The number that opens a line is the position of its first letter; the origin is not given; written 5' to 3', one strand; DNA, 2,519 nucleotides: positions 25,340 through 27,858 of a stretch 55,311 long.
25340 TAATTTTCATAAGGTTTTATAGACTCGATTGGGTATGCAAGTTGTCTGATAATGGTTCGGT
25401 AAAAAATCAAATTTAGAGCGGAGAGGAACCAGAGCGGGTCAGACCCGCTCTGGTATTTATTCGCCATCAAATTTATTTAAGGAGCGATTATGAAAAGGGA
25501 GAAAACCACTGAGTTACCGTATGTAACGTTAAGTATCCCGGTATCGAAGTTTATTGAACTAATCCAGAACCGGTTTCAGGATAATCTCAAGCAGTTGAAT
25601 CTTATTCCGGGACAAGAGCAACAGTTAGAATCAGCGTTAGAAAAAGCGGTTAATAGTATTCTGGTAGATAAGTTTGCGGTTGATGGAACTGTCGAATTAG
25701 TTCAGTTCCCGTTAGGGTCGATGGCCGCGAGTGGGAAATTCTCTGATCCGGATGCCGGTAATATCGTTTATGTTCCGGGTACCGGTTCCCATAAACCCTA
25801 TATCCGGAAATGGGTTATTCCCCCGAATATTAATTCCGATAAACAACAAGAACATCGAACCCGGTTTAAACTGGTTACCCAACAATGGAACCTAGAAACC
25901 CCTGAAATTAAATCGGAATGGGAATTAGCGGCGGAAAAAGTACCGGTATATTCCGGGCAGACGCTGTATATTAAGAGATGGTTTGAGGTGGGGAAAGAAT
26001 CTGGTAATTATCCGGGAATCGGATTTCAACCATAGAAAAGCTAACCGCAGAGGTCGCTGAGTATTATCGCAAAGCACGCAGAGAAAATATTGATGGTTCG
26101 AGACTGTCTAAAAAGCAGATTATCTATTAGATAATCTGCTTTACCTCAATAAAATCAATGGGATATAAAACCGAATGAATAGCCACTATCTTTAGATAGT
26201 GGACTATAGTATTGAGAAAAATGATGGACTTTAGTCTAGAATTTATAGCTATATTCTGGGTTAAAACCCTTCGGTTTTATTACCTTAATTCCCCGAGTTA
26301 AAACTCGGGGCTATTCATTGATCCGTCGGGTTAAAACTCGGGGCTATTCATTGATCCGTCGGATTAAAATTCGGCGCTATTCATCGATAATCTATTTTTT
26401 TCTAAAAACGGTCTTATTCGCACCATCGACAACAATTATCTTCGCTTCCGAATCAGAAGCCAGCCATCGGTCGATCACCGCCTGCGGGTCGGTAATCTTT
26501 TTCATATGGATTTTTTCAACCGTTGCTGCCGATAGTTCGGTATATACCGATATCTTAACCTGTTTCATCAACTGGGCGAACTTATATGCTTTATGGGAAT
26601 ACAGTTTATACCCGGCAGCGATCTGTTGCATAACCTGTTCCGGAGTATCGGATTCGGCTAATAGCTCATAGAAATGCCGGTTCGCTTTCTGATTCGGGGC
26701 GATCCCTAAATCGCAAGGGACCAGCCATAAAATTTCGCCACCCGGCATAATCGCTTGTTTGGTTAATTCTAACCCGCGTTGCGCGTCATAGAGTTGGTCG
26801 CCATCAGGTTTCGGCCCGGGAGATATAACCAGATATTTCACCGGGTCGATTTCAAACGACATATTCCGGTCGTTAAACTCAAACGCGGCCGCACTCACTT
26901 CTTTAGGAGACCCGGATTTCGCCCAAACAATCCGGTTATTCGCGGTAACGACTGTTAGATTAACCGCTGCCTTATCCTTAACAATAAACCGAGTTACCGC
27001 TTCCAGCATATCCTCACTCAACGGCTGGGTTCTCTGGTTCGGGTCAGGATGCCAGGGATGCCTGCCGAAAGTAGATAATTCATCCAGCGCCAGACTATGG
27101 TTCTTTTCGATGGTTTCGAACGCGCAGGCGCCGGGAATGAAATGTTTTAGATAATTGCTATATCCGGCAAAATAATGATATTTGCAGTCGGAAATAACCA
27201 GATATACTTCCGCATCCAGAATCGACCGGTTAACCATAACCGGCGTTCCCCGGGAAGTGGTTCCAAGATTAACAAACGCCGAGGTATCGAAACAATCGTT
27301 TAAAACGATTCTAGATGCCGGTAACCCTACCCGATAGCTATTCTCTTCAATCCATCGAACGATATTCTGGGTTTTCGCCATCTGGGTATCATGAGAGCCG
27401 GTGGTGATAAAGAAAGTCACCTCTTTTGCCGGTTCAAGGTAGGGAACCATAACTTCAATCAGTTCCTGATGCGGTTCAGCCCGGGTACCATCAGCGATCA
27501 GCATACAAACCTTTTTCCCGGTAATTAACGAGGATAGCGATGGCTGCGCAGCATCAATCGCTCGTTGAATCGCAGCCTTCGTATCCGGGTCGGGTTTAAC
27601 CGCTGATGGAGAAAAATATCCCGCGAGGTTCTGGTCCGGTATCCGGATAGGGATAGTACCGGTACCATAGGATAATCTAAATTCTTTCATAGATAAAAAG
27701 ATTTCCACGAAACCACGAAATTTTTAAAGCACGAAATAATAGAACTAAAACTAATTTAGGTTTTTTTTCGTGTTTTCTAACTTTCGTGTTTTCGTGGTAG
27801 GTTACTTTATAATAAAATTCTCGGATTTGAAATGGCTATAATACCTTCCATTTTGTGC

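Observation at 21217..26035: Compact phage-conflict insertion: AIPR gene with a membrane zinc-ribbon protein, a Bro-N/DinD-like protein and a divergent 181-aa orphan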

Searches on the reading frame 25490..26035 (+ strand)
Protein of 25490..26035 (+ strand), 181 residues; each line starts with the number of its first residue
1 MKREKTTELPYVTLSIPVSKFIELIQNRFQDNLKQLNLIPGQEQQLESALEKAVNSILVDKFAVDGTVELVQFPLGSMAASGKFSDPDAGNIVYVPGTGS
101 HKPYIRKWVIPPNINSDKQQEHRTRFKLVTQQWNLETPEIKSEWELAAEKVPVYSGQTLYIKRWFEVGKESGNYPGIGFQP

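Call 3: search_protein_families(library=pfam, proteins=[window:25490-26035:+], max_evalue=0.01)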
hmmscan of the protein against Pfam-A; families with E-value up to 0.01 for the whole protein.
window:25490-26035:+ (181 aa): 0 families

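Call 4: search_protein_families(library=padloc, proteins=[window:25490-26035:+], max_evalue=0.01)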
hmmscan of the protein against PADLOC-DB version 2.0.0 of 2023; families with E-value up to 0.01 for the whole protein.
window:25490-26035:+ (181 aa): 0 families

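Call 6: search_protein_families(library=ncbifam, proteins=[window:25490-26035:+], max_evalue=0.01)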
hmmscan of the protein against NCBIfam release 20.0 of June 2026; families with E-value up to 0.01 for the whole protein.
window:25490-26035:+ (181 aa): 0 families

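Call 7: search_protein_families(library=phrogs, proteins=[window:25490-26035:+], max_evalue=0.01)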
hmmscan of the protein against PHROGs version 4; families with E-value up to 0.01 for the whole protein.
window:25490-26035:+ (181 aa): 0 families

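Call 22: find_homologous_proteins(query=window:25490-26035:+, max_evalue=0.01)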
Query window:25490-26035:+ (181 aa): 11 proteins with E <= 0.01 among 52 candidates.
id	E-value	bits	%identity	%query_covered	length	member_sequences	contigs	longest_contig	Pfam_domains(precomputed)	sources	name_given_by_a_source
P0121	5.5e-106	370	90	100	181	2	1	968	-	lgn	-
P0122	8.2e-83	294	71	100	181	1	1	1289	-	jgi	jgi:hypothetical protein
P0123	4.3e-82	292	70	100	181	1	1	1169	-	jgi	jgi:hypothetical protein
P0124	1.7e-79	284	67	100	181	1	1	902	-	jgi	jgi:hypothetical protein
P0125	2.2e-69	251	62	100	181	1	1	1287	-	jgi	jgi:hypothetical protein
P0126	4.3e-62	227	59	100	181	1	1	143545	-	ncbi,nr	ncbi:MAG: hypothetical protein N3A72_03200 [bacterium]|nr:hypothetical protein [bacterium]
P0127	4.8e-61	223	58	100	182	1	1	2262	-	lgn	-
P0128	5.9e-59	217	56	100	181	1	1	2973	-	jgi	jgi:hypothetical protein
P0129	1.1e-51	193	64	73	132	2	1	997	-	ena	-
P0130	3.2e-49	185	51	87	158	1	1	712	-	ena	-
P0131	2.1e-46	176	52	87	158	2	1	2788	-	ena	-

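Call 24: find_encoding_contigs(protein=P0126, flank=8000, max_places=3)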
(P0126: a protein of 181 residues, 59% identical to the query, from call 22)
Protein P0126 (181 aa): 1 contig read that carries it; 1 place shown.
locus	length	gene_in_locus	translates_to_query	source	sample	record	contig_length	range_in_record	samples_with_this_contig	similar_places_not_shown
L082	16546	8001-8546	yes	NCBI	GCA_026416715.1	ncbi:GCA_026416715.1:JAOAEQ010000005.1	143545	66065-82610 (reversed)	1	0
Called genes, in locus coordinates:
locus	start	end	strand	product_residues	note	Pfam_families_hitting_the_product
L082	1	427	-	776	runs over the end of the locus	PF04932:Wzy_C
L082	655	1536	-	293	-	PF00924:MS_channel_2nd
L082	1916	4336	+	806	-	PF00912:Transgly, PF00905:Transpeptidase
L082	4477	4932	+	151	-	PF13420:Acetyltransf_4, PF13302:Acetyltransf_3 (weak), PF13480:Acetyltransf_6 (weak), PF13523:Acetyltransf_8 (weak), PF13673:Acetyltransf_10, PF00583:Acetyltransf_1, PF13508:Acetyltransf_7, PF08445:FR47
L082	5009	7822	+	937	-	PF01368:DHH, PF02272:DHHA1, PF00571:CBS, PF01743:PolyA_pol, PF12627:PolyA_pol_RNAbd (weak)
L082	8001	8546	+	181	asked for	-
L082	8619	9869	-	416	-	PF16656:Pur_ac_phosph_N, PF00149:Metallophos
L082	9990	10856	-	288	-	PF21948:LplA-B_cat, PF03099:BPL_LplA_LipB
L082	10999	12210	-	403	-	PF04455:Saccharop_dh_N, PF21571:ArgZ-like_C_1st, PF21570:ArgZ-like_C_2nd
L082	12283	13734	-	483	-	PF02347:GDC-P (weak), PF00266:Aminotran_5, PF21478:GcvP2_C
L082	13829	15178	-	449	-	PF02347:GDC-P, PF00266:Aminotran_5 (faint)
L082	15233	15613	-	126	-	PF01597:GCV_H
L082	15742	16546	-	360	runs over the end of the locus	PF01571:GCV_T, PF08669:GCV_T_C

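Call 25: find_encoding_contigs(protein=P0128, flank=5000, max_places=3)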
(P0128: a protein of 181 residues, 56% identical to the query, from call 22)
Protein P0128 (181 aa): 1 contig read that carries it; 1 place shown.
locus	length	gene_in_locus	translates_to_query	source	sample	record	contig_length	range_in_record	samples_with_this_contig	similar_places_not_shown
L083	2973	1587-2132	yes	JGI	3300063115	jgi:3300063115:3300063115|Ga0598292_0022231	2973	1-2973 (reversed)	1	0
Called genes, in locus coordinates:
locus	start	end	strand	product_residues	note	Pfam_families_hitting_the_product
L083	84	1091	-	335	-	-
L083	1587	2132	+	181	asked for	-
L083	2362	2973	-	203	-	?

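Call 49: predict_structure(alignment_id=A3)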
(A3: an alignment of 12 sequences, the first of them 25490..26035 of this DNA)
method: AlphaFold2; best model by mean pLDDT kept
length: 181 residues; sequences in the alignment: 12
mean_pLDDT: 65.6   pTM: 0.39
mean pLDDT of the five models: 65.6, 64.3, 56.3, 51.5, 47.4
residues with pLDDT >= 90: 41; 70-90: 36; 50-70: 46; < 50: 58
segments of 3 or more residues with pLDDT < 50: 1-10, 60-63, 72-113
pLDDT, mean of each block of 10 residues (from residue 1): 37 56 68 69 71 59 51 46 40 38 41 60 85 94 94 87 93 92 85
secondary structure, 60 per line:
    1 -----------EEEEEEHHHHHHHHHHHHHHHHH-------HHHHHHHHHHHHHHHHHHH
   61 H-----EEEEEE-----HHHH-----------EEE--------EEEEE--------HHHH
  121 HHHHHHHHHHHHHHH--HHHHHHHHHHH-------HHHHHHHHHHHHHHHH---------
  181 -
elements in order: E12-17 H18-34 H42-61 E67-72 H78-81 E93-95 E104-108 H117-135 H138-148 H156-171

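Call 51: search_protein_families(library=padloc, proteins=[L083:84-1091:-], max_evalue=0.001)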
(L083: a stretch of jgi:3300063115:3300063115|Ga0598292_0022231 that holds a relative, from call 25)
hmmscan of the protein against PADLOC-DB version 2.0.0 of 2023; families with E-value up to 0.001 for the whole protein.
L083:84-1091:- (335 aa): 1 family
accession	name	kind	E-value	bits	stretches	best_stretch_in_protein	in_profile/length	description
PDLC04447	PDC-M14A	-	8.2e-19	66.5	1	14-166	3-150/152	-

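Call 52: search_protein_families(library=pfam, proteins=[L083:84-1091:-], max_evalue=0.001)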
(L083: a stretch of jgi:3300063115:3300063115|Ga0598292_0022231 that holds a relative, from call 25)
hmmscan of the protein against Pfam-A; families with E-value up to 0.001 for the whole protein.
L083:84-1091:- (335 aa): 2 families
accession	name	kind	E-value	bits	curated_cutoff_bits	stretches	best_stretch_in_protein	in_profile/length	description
PF08772.16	Zn_ribbon_NOB1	-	0.00065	20.2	24.9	0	142-171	9-37/72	Nin one binding (NOB1) Zn-ribbon like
PF09723.15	Zn_ribbon_8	-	0.00066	20.1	34.4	0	143-171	7-40/41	Zinc ribbon domain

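Call 74: search_protein_representatives(alignment_id=A3)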
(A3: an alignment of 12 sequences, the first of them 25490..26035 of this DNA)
Query: 12 sequences, 181 profile positions. Proteins with E-value up to 0.001 (for the whole library): 110; up to 1e-10: 18; up to 1e-30: 8. The best 110 are listed.
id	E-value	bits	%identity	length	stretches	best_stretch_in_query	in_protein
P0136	1.2e-85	302.1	-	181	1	1-181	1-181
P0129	4.0e-70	251.5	-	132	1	50-181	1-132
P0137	8.8e-52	191.7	-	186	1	4-181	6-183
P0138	1.4e-40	155.2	-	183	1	3-179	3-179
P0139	2.8e-39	151.0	-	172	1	3-166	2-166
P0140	6.0e-39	149.9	-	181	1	10-181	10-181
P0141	9.8e-36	139.5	-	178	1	3-180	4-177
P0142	2.4e-32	128.4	-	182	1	11-179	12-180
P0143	2.1e-28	115.6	-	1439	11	51-104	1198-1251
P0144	5.5e-28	114.2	-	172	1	9-166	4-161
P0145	1.2e-20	90.3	-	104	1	86-181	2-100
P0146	2.4e-19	86.1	-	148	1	1-111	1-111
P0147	4.9e-19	85.0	-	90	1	1-86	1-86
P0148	2.2e-17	79.7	-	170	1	19-180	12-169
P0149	3.0e-16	75.9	-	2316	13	65-104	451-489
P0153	1.5e-10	57.4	-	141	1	66-163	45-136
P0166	7.0e-07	45.4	-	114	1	71-167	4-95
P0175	6.5e-06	42.3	-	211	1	74-161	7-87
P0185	5.7e-05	39.2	-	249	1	74-165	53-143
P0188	6.8e-05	39.0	-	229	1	70-163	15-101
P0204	1.7e-04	37.7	-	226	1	99-154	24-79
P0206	2.2e-04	37.3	-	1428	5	5-79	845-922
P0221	3.5e-04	36.6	-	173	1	98-164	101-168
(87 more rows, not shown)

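Call 75: search_protein_families(library=pfam, proteins=[P0143, P0149, P0206, P0175, P0185, P0188, P0204, P0153, P0166, P0221], max_evalue=0.01)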
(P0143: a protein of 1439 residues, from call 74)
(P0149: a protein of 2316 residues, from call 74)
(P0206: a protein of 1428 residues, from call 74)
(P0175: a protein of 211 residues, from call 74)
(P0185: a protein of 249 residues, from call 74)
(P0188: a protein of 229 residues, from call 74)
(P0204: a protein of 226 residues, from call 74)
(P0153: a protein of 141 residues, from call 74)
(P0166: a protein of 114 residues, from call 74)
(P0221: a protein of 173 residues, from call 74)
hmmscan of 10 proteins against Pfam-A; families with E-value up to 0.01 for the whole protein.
P0143 (1439 aa): 8 families
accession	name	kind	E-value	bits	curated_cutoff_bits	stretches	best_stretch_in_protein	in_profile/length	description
PF11611.13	DUF4352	-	1.1e-14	55.3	25.9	0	474-500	91-117/122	Domain of unknown function (DUF4352)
PF22071.2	FAP42_B2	-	1.4e-09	38.5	27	0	1166-1217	56-105/108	FAP42 domain B2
PF21722.4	Gly_rich_2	-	2.4e-08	34.7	24.3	1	59-266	4-225/226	Glycine-rich domain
PF07198.17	DUF1410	-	3.8e-07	30.8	25.5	0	619-631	44-56/61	Protein of unknown function (DUF1410)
PF08773.16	CathepsinC_exc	-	1.9e-06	28.6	27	0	1336-1355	54-73/121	Cathepsin C exclusion domain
PF16738.10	CBM26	-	5.6e-06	26.8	28.1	0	1333-1360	41-67/70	Starch-binding module 26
PF21337.3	Peptidase_M17_N_1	-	1.4e-05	25.6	27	0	536-562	23-49/118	M17 aminopeptidase, N-terminal domain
PF09465.16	LBR_tudor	-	0.00042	20.4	22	0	1345-1354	36-45/55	Lamin-B receptor of TUDOR domain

P0149 (2316 aa): 2 families
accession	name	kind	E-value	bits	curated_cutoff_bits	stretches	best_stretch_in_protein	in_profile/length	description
PF19777.4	DUF6263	-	2.4e-12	47.4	26.7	0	704-735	132-165/196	Family of unknown function (DUF6263)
PF11611.13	DUF4352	-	7.3e-09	36.4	25.9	0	947-972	92-117/122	Domain of unknown function (DUF4352)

P0206 (1428 aa): 9 families
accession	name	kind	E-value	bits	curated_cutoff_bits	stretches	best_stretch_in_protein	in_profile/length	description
PF01390.26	SEA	-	7.6e-21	74.7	26.4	4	763-839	17-99/106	SEA domain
PF07645.21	EGF_CA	-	2.4e-11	44.1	27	3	132-167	1-39/43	Calcium-binding EGF domain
PF12662.13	cEGF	-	1.1e-07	32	26.6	2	117-135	4-24/24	Complement Clr-like EGF-like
PF11774.14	Lsr2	-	1.3e-07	31.5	29.6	0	990-1024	21-54/58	Lsr2 dimerization domain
PF09820.16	AAA-ATPase_like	-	2.5e-05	24.6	26.1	0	982-1033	67-118/201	Predicted AAA-ATPase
PF18816.7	Importin_rep_5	-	2.7e-05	24.7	27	0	1312-1341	7-36/52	Importin repeat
PF03909.22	BSD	-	0.00013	22.3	24.6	0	992-1027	4-38/58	BSD domain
PF18609.8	SAM_Exu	-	0.0008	20.1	28.9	0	883-912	29-58/72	Exuperantia SAM-like domain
PF00008.33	EGF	-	0.0034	18.1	21.5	1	138-164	3-29/32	EGF-like domain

P0175 (211 aa): 0 families

P0185 (249 aa): 1 family
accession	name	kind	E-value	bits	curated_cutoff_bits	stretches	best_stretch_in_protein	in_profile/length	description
PF19781.4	DUF6266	-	2.2e-09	37.6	23.4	1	71-152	6-87/198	Family of unknown function (DUF6266)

P0188 (229 aa): 0 families

P0204 (226 aa): 0 families

P0153 (141 aa): 2 families
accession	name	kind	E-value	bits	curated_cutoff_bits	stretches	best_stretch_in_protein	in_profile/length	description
PF00505.25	HMG_box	-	0.0013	19.6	25.4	1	100-124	33-57/69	HMG (high mobility group) box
PF09011.16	HMG_box_2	-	0.0028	18.7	22.4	1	96-122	32-58/72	HMG-box domain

P0166 (114 aa): 1 family
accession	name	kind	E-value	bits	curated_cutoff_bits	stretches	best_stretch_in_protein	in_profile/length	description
PF19781.4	DUF6266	-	5.5e-05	23.2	23.4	1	19-96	7-90/198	Family of unknown function (DUF6266)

P0221 (173 aa): 0 families

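Call 92: find_encoding_contigs(protein=P0122, flank=2000, max_places=2)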
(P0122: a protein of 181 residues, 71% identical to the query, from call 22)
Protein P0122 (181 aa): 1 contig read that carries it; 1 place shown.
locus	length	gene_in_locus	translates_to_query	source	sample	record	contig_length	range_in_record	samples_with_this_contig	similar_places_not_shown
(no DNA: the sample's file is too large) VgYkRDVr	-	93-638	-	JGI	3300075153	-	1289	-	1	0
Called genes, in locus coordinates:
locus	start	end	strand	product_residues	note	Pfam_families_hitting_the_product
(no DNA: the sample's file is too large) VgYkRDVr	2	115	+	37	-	?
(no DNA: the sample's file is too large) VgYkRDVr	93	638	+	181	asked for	-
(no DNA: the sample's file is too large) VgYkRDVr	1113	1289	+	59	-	?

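Call 93: find_encoding_contigs(protein=P0125, flank=2000, max_places=2)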
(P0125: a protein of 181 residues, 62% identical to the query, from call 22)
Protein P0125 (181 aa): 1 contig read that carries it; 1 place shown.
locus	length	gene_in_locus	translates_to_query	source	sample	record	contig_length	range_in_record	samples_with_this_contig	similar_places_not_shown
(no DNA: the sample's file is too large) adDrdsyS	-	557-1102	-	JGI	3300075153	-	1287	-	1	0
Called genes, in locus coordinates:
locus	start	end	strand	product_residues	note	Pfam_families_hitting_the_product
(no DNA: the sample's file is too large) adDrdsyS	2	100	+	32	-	?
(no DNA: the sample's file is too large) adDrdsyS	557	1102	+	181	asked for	-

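Call 94: find_encoding_contigs(protein=P0127, flank=2000, max_places=2)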
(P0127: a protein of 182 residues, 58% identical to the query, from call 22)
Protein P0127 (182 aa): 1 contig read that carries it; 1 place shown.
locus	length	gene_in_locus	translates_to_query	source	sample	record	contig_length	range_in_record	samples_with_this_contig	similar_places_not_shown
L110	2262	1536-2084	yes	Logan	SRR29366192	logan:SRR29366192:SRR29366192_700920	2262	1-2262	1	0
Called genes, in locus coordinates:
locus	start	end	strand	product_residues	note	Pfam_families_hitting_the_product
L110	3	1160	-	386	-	?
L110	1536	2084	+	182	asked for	-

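Call 95: find_encoding_contigs(protein=P0131, flank=2500, max_places=2)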
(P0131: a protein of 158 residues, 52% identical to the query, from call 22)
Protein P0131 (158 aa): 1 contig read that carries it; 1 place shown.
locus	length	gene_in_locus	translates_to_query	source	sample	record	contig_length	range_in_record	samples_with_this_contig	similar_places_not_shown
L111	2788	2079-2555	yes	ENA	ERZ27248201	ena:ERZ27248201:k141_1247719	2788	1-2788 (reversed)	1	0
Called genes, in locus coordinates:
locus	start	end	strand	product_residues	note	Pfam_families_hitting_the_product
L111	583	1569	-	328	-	PF14294:DUF4372, PF01609:DDE_Tnp_1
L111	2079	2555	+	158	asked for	-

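Call 96: find_encoding_contigs(protein=P0121, flank=2000, max_places=2)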
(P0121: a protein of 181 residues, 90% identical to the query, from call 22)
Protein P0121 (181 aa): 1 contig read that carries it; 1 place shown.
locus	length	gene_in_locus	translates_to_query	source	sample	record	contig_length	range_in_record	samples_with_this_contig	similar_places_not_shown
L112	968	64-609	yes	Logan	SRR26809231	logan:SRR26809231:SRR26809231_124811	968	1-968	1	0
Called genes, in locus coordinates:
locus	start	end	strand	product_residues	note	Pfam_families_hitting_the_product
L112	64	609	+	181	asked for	-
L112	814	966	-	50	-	?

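Call 101: search_protein_families(library=padloc, proteins=[L110:3-1160:-], max_evalue=0.001)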
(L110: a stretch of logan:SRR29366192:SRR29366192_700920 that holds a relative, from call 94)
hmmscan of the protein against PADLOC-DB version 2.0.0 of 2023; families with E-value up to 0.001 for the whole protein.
L110:3-1160:- (386 aa): 0 families

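Call 102: search_protein_families(library=pfam, proteins=[L110:3-1160:-], max_evalue=0.001)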
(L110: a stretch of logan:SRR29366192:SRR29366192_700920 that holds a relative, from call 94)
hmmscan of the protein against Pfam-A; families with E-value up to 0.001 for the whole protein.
L110:3-1160:- (386 aa): 0 families

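Call 105: fold_search(model_id=the predicted structure, library=pdb)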
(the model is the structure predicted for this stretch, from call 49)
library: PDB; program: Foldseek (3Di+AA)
matches with E <= 10: 171; with E <= 0.001: 0
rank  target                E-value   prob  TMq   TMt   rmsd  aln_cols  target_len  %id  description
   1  6m36_G                9.6e-03  0.96  0.23  0.39  15.1       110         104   10  The crystal structure of B. subtilis RsbV/RsbW complex in the monoclinic crystal form (released 2020-07-15)
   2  6m37_A                1.7e-02  0.84  0.21  0.32  13.7       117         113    9  The crystal structure of B. subtilis RsbV/RsbW complex in the hexagonal crystal form (released 2020-07-15)
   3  6m37_C                1.7e-02  0.77  0.20  0.30  15.4       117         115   10  The crystal structure of B. subtilis RsbV/RsbW complex in the hexagonal crystal form (released 2020-07-15)
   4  6m36_C                2.8e-02  0.87  0.23  0.38  15.0       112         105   10  The crystal structure of B. subtilis RsbV/RsbW complex in the monoclinic crystal form (released 2020-07-15)
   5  6m36_O                3.8e-02  0.77  0.22  0.38  14.6       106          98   11  The crystal structure of B. subtilis RsbV/RsbW complex in the monoclinic crystal form (released 2020-07-15)
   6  8ih8_C                4.3e-02  0.82  0.23  0.31  14.3       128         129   12  anti-sigmaF factor and Anti-sigmaF factor antagonist complex(usfx-RsfB) (released 2024-02-28)
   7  1tid_A                7.0e-02  0.84  0.25  0.33  11.5       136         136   11  Crystal Structures of the ADP and ATP bound forms of the Bacillus Anti-sigma factor SpoIIAB in complex with the Anti-a (released 2004-06-15)
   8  1tid_C                1.4e-01  0.54  0.22  0.29  12.1       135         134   10  Crystal Structures of the ADP and ATP bound forms of the Bacillus Anti-sigma factor SpoIIAB in complex with the Anti-a (released 2004-06-15)
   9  8jzt_B                2.2e-01  0.57  0.23  0.31  13.9       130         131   13  The sigF and anti-sigma factor complex (released 2024-10-16)
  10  8ih8_D                3.6e-01  0.38  0.23  0.31  13.6       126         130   12  anti-sigmaF factor and Anti-sigmaF factor antagonist complex(usfx-RsfB) (released 2024-02-28)
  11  8jzt_D                5.2e-01  0.35  0.23  0.30  13.9       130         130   13  The sigF and anti-sigma factor complex (released 2024-10-16)
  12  4psl_B                5.8e-01  0.16  0.25  0.29  21.0       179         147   11  Crystal structure of pfuThermo-DBP-RP1 (crystal form I) (released 2014-04-30)
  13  9hw6_A                5.8e-01  0.10  0.20  0.13   9.8        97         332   12  Toxoplasma gondii GSK3b bound to LY2090314 and disulphide bonded through the C223 residue (released 2025-10-22)
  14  2q0y                  6.6e-01  0.21  0.23  0.27  14.2       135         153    9  Crystal structure of GCN5-related N-acetyltransferase (YP_295895.1) from Ralstonia eutropha JMP134 at 1.80 A resolution (released 2007-06-05)
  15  4psl_A                6.6e-01  0.18  0.26  0.30  20.1       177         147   10  Crystal structure of pfuThermo-DBP-RP1 (crystal form I) (released 2014-04-30)
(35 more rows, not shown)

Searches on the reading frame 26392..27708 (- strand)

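Call 3: search_protein_families(library=pfam, proteins=[window:26392-27708:-], max_evalue=0.01)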
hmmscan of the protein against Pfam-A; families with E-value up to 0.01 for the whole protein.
window:26392-27708:- (438 aa): 3 families
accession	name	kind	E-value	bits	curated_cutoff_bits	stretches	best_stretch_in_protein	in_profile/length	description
PF09861.14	Lar_N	-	3.3e-35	121.6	23.3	1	14-209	1-198/204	Lactate racemase N-terminal domain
PF21113.2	LarA_C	-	0.003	17.9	25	1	296-427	12-144/152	Lactate racemase C-terminal domain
PF04015.17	DUF362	-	0.0059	17.1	24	0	80-227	19-142/200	Domain of unknown function (DUF362)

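Call 51: search_protein_families(library=padloc, proteins=[window:26392-27708:-], max_evalue=0.001)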
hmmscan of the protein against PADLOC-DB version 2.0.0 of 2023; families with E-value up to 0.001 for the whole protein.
window:26392-27708:- (438 aa): 0 families
